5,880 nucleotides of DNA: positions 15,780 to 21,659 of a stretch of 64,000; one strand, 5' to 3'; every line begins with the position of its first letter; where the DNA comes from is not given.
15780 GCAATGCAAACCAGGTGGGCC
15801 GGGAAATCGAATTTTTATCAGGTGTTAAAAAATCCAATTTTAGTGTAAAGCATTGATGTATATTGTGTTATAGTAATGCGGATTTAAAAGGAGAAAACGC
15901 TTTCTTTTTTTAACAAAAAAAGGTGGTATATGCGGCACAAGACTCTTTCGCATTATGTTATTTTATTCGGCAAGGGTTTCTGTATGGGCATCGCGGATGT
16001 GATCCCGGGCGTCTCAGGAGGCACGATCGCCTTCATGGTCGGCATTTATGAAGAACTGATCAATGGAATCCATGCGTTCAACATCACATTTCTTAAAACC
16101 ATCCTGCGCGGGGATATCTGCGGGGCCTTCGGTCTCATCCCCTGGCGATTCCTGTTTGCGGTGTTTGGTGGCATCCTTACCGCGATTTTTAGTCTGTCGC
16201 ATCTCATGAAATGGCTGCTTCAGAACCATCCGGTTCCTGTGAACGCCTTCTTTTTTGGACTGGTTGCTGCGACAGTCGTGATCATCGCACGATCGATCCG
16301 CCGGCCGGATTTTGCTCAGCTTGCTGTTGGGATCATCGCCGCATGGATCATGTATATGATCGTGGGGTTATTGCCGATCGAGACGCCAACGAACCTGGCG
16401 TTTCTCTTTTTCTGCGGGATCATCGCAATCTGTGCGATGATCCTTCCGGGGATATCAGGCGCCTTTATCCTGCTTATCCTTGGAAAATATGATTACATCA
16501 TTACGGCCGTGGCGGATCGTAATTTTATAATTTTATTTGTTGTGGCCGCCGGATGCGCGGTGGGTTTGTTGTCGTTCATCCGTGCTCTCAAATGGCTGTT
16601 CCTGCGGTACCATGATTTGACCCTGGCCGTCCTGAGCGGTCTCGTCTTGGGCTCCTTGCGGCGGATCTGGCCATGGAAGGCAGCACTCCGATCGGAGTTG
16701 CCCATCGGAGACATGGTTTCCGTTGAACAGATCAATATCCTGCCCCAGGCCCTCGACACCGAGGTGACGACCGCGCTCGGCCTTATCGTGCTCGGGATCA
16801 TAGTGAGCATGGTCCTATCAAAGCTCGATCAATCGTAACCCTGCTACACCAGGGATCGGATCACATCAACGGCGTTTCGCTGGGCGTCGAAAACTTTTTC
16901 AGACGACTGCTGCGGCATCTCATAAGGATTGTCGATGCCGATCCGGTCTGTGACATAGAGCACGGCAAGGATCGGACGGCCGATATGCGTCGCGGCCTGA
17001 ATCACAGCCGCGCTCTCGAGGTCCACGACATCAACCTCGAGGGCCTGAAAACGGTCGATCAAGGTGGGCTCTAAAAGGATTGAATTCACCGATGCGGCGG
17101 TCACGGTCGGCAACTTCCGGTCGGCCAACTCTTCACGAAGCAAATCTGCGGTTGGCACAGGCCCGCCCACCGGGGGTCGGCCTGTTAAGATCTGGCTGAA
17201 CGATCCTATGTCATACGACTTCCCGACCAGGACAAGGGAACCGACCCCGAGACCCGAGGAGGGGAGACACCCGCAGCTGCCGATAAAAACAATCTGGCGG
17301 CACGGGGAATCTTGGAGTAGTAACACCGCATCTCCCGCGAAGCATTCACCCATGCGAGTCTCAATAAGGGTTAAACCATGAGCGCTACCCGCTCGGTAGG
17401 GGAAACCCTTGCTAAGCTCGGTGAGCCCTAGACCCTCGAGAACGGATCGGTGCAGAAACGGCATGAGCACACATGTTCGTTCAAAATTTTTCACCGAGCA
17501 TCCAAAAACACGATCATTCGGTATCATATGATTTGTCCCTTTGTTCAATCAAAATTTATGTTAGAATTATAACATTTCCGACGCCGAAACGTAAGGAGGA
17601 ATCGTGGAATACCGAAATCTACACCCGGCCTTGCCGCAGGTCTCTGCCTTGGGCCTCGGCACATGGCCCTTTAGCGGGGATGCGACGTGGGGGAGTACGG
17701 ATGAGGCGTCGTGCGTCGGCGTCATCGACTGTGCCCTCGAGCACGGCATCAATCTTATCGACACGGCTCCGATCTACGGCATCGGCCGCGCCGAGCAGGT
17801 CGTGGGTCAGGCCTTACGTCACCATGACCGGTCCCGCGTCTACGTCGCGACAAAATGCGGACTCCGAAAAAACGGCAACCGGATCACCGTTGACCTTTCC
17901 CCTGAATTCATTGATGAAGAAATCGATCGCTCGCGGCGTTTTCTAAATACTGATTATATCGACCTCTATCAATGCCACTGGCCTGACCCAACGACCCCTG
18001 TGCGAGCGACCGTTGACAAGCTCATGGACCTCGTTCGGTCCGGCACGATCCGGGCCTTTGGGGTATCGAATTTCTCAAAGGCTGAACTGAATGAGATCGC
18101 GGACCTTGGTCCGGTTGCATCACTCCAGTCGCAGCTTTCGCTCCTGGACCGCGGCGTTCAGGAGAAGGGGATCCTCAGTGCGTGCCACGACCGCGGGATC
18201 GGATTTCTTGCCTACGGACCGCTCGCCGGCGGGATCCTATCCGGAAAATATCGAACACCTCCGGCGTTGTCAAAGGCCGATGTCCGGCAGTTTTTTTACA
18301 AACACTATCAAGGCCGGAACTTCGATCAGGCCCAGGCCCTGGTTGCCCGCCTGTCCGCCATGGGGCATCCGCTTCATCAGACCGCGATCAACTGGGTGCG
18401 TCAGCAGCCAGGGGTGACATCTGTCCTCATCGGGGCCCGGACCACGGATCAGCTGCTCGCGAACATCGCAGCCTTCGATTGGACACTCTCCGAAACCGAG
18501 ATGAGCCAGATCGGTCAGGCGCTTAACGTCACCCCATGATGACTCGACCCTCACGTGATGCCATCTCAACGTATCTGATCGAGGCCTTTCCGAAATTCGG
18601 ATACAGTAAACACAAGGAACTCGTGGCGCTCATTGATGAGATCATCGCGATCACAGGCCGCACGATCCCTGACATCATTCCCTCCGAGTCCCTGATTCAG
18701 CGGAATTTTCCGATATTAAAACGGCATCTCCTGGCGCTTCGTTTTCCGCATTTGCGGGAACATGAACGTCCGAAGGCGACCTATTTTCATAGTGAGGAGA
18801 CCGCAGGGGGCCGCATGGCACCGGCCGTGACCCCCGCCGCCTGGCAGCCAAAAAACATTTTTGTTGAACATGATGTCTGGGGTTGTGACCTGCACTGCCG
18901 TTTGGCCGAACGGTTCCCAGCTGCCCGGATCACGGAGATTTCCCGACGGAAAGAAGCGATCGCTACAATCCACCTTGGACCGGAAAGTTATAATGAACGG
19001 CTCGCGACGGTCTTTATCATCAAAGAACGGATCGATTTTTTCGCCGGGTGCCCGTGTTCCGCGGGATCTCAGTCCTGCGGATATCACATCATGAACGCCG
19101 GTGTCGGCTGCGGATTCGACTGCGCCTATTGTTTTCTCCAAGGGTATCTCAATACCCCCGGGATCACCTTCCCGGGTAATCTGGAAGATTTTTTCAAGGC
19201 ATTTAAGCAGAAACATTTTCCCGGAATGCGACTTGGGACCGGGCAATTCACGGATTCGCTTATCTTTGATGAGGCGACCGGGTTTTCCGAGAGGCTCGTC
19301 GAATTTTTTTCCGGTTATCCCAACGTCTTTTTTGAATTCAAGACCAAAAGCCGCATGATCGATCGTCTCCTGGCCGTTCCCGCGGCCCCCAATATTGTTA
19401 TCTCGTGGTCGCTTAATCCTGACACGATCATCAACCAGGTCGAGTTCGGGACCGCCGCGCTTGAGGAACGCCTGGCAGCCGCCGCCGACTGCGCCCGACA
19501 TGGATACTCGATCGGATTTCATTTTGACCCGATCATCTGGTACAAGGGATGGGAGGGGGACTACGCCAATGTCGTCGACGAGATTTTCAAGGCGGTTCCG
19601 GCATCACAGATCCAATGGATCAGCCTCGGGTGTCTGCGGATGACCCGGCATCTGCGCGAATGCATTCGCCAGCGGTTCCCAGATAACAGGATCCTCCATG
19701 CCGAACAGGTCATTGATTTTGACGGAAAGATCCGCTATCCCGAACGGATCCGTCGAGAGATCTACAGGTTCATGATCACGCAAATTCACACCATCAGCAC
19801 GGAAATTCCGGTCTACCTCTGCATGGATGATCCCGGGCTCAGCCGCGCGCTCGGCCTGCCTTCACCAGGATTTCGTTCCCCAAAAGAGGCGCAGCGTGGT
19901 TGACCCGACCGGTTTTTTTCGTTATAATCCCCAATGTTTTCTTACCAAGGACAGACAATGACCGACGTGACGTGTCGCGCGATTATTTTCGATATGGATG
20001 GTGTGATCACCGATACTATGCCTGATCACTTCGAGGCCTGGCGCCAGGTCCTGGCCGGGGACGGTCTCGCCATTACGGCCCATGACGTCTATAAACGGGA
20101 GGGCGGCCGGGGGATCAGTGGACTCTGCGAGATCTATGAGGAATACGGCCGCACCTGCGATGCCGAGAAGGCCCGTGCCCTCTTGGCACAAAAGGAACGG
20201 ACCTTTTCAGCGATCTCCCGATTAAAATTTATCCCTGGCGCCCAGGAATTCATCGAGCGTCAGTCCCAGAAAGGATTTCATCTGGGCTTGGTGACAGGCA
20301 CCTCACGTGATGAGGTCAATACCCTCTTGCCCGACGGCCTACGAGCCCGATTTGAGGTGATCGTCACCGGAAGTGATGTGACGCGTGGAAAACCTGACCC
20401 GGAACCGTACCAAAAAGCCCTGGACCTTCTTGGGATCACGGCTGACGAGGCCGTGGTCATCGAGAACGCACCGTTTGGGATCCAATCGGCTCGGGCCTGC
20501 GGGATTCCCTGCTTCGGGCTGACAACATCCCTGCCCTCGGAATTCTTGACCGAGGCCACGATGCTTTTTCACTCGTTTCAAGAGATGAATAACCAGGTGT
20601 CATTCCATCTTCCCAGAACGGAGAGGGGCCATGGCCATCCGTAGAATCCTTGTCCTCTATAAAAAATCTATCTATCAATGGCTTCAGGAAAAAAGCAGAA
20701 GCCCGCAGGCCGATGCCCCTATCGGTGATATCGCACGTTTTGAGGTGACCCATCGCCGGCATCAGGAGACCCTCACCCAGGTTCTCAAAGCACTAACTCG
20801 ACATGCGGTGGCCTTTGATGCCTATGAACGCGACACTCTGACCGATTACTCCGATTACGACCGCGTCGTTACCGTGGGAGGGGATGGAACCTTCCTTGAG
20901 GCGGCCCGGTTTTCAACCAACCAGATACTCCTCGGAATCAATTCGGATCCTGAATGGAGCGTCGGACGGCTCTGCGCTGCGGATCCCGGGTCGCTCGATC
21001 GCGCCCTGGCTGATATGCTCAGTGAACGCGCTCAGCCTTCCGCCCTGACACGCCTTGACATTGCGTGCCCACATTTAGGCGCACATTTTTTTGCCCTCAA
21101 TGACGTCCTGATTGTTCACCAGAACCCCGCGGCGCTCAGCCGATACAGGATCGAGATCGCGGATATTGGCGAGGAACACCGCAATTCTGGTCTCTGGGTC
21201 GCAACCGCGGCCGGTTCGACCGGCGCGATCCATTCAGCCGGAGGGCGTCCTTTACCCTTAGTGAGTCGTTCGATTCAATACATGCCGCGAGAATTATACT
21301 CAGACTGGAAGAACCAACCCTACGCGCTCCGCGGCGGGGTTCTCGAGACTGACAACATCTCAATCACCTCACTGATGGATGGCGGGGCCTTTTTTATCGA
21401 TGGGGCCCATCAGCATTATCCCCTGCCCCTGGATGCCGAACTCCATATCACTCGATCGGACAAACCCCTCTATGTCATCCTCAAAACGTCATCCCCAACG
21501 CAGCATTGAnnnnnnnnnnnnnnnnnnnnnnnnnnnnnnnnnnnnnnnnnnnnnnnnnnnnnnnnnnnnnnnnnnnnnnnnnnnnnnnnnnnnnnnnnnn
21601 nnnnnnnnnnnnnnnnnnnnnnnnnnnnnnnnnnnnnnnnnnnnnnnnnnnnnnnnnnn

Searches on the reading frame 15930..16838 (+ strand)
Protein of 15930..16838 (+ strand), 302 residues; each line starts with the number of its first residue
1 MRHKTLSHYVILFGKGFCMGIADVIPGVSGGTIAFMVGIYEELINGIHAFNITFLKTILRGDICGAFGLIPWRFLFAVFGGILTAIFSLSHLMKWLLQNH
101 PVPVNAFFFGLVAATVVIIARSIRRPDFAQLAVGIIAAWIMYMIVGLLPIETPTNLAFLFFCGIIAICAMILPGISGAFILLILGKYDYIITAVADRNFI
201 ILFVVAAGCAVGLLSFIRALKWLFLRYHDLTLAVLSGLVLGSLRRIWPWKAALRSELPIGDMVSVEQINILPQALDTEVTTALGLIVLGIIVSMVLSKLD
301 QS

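Call 30: search_protein_families(library=pfam, proteins=[window:15930-16838:+], max_evalue=0.001)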
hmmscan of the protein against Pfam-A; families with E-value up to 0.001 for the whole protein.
window:15930-16838:+ (302 aa): 1 family
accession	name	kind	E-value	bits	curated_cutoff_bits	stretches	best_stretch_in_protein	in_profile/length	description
PF04018.18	VCA0040-like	-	2.9e-85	286.2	26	1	19-254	1-236/246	Undecaprenyl phosphate translocase-like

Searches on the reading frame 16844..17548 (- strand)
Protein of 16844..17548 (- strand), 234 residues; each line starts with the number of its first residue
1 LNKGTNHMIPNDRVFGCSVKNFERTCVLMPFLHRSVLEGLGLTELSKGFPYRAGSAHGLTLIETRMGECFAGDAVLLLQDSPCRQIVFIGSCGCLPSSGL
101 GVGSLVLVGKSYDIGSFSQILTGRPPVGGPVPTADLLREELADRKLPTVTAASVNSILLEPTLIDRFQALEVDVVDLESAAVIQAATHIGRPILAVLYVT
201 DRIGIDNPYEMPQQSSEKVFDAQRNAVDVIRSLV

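Call 30: search_protein_families(library=pfam, proteins=[window:16844-17548:-], max_evalue=0.001)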
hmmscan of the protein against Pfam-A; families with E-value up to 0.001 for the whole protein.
window:16844-17548:- (234 aa): 1 family
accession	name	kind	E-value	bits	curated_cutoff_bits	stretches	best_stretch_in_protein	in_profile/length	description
PF01048.26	PNP_UDP_1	-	1.7e-13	51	25.1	1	48-216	31-213/233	Phosphorylase superfamily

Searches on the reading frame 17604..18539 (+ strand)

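Call 4: search_protein_families(library=pfam, proteins=[window:17604-18539:+], max_evalue=0.01)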
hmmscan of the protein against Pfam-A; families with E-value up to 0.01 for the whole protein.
window:17604-18539:+ (311 aa): 1 family
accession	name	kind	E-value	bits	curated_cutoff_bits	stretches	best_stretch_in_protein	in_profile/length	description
PF00248.27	Aldo_ket_red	-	3.4e-70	236.8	24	1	16-306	2-289/291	Aldo/keto reductase family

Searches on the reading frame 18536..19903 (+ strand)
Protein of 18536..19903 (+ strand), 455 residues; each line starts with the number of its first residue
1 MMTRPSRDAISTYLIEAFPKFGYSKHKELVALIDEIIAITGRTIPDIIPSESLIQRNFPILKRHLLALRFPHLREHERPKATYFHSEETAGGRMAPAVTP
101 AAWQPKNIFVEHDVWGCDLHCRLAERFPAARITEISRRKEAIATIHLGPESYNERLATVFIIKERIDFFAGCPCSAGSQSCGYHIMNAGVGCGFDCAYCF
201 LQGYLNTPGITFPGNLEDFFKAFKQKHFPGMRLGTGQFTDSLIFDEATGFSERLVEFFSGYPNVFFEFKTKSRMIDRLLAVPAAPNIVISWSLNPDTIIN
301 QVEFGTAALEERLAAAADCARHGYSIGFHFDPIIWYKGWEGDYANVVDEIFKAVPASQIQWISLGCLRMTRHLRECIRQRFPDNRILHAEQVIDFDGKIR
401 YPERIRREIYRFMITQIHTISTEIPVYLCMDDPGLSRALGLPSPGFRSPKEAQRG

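Call 4: search_protein_families(library=pfam, proteins=[window:18536-19903:+], max_evalue=0.01)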
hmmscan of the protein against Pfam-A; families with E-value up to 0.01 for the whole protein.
window:18536-19903:+ (455 aa): 1 family
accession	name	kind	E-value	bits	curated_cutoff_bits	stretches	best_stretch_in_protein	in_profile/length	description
PF20903.3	SPL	-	4.2e-26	92.1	27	1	180-386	76-288/338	Spore photoproduct lyase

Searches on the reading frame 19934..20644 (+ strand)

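Call 4: search_protein_families(library=pfam, proteins=[window:19934-20644:+], max_evalue=0.01)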
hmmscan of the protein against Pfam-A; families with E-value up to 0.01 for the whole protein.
window:19934-20644:+ (236 aa): 4 families
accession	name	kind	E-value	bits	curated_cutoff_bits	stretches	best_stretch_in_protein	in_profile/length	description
PF00702.32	Hydrolase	-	2.4e-29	103.6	26.4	1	15-190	2-191/191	haloacid dehalogenase-like hydrolase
PF13419.12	HAD_2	-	6.7e-29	101.7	23.8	1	17-195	1-177/178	Haloacid dehalogenase-like hydrolase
PF12710.13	HAD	-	2e-05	25.6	27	1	17-151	1-136/189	haloacid dehalogenase-like hydrolase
PF13344.12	Hydrolase_6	-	0.00057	20.3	27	0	98-127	14-43/101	Haloacid dehalogenase-like hydrolase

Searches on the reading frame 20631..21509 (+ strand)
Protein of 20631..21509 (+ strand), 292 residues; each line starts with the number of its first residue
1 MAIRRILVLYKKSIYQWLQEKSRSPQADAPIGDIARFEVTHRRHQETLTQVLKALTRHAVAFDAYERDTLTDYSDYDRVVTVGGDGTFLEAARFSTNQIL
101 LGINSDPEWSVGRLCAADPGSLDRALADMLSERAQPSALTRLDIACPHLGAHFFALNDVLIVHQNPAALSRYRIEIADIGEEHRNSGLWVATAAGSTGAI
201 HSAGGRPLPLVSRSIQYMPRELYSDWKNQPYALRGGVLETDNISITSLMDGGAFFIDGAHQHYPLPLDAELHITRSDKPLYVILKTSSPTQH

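Call 4: search_protein_families(library=pfam, proteins=[window:20631-21509:+], max_evalue=0.01)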
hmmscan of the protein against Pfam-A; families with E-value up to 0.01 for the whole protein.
window:20631-21509:+ (292 aa): 2 families
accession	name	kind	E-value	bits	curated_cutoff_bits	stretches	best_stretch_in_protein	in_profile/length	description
PF01513.26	NAD_kinase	-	0.0001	23.1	25.5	1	12-104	17-103/130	ATP-NAD kinase N-terminal domain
PF20143.4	NAD_kinase_C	-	0.0069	16.6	23.7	0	156-206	1-52/126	ATP-NAD kinase C-terminal domain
